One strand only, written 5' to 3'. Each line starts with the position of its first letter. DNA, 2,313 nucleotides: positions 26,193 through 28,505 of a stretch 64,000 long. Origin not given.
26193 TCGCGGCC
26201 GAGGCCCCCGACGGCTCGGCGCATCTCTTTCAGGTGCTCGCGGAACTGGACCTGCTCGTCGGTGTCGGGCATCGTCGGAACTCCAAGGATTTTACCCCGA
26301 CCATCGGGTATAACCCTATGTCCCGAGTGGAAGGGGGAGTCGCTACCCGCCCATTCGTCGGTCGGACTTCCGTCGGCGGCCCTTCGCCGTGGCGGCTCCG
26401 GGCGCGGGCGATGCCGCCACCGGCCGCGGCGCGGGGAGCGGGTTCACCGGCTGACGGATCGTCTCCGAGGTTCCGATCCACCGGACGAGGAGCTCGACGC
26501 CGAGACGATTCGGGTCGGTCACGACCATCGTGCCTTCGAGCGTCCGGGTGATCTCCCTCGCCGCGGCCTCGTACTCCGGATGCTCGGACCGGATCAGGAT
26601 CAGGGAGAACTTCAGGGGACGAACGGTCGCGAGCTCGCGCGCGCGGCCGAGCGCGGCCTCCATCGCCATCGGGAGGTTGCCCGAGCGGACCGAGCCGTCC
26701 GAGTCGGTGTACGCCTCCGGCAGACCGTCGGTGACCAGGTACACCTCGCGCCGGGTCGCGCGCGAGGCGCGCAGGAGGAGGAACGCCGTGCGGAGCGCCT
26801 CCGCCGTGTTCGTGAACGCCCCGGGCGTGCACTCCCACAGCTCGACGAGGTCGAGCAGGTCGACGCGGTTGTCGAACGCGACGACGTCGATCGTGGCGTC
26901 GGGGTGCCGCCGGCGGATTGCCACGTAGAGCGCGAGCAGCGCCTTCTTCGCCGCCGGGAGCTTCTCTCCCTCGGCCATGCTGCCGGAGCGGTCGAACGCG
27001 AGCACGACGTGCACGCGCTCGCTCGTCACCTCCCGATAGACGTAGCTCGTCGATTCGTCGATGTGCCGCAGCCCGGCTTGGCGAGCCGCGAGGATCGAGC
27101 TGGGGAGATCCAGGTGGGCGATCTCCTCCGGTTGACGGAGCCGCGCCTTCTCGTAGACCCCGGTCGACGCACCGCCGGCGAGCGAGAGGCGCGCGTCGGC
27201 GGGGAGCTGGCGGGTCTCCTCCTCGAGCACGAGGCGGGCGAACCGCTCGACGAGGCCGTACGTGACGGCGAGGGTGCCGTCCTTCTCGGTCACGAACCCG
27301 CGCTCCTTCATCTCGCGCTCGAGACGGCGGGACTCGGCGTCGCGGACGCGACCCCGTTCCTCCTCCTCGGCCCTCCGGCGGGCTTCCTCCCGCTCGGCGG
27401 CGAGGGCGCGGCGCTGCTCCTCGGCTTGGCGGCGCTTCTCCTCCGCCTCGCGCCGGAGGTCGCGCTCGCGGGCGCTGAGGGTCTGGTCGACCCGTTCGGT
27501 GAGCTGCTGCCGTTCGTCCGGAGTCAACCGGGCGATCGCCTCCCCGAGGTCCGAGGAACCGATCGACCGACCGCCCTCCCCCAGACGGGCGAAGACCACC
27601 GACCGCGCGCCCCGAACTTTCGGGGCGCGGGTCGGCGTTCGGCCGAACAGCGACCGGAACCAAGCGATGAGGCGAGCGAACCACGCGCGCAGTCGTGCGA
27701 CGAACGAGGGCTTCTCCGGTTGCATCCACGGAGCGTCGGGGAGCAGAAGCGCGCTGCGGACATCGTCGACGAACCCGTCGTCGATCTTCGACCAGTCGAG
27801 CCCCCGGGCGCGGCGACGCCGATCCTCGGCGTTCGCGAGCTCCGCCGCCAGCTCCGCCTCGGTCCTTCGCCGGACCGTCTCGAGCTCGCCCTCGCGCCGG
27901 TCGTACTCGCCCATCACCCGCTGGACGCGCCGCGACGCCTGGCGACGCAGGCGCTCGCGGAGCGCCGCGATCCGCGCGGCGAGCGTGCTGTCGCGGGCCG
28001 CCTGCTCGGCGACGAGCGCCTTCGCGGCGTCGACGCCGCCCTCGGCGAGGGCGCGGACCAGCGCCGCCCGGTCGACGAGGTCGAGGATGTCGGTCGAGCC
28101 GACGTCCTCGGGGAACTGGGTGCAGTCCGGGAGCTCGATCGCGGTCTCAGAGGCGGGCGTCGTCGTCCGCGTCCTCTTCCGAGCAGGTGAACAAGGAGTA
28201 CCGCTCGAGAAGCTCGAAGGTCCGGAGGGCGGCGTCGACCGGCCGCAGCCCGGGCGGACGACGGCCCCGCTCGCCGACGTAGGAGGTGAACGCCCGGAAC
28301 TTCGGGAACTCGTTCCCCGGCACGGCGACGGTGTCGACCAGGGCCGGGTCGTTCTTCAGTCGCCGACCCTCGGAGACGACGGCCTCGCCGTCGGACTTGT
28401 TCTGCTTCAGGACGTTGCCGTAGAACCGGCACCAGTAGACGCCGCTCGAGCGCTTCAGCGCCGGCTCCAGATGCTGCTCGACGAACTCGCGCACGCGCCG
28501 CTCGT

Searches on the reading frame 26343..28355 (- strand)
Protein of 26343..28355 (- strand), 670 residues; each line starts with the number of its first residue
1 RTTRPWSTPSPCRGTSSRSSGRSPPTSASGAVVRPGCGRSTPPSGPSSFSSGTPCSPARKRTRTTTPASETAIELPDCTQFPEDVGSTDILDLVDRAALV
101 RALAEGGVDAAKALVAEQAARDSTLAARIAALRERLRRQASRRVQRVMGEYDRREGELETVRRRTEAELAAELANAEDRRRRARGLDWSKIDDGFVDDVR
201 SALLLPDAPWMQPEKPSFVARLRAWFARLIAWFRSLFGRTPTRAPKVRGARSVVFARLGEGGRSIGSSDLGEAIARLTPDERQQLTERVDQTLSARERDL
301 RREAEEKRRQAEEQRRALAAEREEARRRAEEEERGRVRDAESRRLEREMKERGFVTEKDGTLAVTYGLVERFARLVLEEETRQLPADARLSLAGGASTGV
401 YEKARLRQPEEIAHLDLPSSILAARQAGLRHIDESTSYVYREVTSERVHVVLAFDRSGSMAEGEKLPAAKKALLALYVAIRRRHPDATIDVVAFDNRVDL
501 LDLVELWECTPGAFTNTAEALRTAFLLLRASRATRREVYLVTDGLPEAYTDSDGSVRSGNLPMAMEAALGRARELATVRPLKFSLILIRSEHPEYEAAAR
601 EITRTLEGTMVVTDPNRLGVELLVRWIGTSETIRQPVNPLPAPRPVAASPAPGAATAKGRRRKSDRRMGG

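Call 12: search_protein_families(library=pfam, proteins=[window:26343-28355:-], max_evalue=0.01)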
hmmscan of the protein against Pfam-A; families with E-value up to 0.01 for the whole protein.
window:26343-28355:- (670 aa): 1 family
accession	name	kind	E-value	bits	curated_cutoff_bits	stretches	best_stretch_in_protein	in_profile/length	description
PF13519.12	VWA_2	-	8.6e-07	30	27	1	450-544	1-106/107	von Willebrand factor type A domain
